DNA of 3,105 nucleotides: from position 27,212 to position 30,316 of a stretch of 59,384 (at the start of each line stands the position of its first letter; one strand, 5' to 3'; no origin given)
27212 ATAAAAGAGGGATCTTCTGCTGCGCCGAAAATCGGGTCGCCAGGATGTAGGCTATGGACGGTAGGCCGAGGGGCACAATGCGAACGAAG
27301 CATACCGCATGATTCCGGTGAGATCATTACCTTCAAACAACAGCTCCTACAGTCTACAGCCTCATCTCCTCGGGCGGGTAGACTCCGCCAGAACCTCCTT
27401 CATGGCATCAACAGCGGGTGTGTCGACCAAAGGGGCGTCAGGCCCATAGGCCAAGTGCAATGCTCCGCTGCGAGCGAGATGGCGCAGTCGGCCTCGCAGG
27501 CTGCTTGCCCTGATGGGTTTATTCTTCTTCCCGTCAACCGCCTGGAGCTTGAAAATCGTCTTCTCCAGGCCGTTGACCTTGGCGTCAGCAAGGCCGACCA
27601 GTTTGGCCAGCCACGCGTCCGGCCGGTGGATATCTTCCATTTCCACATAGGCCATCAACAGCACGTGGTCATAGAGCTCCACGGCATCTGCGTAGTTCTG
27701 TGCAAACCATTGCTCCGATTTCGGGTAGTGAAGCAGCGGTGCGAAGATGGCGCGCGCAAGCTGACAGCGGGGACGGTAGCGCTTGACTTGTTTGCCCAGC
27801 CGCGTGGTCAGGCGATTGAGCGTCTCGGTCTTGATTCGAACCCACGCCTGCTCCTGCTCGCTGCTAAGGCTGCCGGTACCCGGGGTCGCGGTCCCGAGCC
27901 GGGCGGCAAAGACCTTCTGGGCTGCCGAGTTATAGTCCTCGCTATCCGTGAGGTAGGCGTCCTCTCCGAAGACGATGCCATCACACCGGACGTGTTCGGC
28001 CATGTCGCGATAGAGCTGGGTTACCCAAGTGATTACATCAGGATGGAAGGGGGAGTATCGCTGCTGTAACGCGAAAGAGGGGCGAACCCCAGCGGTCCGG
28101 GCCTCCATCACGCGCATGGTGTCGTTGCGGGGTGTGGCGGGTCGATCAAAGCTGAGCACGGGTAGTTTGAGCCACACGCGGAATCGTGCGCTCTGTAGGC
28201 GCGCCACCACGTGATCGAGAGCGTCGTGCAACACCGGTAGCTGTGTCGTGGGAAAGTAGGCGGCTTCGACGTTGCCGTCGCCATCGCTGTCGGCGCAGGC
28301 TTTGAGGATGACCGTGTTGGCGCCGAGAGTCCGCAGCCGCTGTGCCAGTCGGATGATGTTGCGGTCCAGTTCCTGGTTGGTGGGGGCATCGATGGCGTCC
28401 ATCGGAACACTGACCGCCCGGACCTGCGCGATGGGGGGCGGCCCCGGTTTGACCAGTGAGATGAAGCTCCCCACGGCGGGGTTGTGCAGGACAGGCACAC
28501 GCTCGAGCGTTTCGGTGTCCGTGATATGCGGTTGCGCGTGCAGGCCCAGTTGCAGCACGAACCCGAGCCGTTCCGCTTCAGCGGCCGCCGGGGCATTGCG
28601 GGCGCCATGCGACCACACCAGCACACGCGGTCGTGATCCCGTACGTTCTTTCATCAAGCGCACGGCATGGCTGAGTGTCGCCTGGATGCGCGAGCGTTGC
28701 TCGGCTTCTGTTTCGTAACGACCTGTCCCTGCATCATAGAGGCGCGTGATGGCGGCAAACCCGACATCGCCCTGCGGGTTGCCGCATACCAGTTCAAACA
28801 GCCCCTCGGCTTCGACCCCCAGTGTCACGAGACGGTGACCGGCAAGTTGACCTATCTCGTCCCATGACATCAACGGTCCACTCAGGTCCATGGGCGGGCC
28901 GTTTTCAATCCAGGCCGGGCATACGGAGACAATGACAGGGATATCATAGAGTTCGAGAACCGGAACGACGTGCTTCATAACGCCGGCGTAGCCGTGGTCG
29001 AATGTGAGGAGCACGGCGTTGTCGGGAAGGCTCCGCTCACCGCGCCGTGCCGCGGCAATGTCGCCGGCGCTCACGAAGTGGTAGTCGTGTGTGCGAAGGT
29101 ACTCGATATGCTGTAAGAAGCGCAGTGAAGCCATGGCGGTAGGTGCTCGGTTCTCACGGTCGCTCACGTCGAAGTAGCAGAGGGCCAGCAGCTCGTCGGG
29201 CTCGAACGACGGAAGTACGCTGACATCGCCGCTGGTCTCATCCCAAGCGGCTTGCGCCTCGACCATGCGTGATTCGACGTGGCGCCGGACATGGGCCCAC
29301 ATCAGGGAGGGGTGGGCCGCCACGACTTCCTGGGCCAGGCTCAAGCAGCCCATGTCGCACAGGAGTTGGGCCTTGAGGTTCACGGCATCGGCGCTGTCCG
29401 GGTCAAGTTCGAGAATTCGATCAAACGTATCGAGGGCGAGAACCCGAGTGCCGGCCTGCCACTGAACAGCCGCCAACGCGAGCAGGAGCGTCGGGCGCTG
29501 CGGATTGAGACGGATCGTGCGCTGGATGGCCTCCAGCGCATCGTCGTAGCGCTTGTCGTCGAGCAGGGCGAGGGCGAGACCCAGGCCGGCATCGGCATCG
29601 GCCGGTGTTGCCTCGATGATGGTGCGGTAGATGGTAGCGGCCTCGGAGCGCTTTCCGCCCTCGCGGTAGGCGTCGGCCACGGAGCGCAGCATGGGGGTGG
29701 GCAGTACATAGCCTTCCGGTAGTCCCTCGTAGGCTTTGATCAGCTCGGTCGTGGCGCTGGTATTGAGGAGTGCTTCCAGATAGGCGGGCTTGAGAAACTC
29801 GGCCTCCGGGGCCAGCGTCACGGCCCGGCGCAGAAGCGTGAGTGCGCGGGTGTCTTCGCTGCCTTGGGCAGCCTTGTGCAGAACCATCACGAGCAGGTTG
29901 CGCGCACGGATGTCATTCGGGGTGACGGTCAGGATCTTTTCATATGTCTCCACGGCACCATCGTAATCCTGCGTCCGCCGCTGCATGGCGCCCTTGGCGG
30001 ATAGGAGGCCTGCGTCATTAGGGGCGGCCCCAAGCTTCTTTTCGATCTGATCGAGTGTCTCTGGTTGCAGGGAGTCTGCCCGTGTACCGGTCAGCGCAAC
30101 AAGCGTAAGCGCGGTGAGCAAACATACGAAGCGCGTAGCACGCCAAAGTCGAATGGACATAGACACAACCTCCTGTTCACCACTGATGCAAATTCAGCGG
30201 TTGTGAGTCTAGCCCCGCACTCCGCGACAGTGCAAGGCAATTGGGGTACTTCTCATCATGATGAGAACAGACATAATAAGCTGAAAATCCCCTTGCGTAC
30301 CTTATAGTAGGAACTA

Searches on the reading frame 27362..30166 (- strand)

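Call 77: search_protein_families(library=pfam, proteins=[window:27362-30166:-], max_evalue=0.00001)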
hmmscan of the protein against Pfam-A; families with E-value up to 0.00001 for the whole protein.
window:27362-30166:- (934 aa): 18 families
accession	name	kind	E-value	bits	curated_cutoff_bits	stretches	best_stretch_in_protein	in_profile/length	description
PF14883.12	GHL13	-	8.3e-72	242.4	27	1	587-907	2-323/324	Hypothetical glycosyl hydrolase family 13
PF13432.12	TPR_16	-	6.5e-15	55.7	32.7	2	164-225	4-65/65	Tetratricopeptide repeat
PF13428.12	TPR_14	-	7.1e-14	51.4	23.5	0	226-268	2-44/44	Tetratricopeptide repeat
PF14559.12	TPR_19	-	9.6e-13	48.7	25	0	171-232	5-66/68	Tetratricopeptide repeat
PF07719.23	TPR_2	-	9.9e-13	47.6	27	0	197-223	7-33/34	Tetratricopeptide repeat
PF13414.12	TPR_11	-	1.8e-12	47.2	26.8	0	202-239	5-42/42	TPR repeat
PF13431.12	TPR_17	-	2.7e-11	43.2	24.4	0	248-279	2-33/34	Tetratricopeptide repeat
PF24575.1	TPR_Slam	-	2.4e-10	41.2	35.2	0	130-211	20-101/104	Surface lipoprotein assembly modifier, N-terminal TPR repeats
PF00515.34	TPR_1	-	6.4e-10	38.9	27.8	0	196-223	6-33/34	Tetratricopeptide repeat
PF13174.12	TPR_6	-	3.9e-09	37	26.3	0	164-185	7-28/33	Tetratricopeptide repeat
PF01522.26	Polysacc_deac_1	-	6.3e-09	36.3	23.1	1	380-536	4-121/124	Polysaccharide deacetylase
PF13429.12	TPR_15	-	1.8e-08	34.6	26.2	0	162-250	151-239/280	Tetratricopeptide repeat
PF13371.12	TPR_9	-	4.6e-08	33.4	35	0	202-268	6-72/73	Tetratricopeptide repeat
PF13176.12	TPR_7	-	1.9e-07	31.1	27.9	0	55-83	2-32/36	Tetratricopeptide repeat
PF02638.21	GHL10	-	2.1e-07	30.8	27.9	1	661-803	85-225/311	Glycosyl hydrolase-like 10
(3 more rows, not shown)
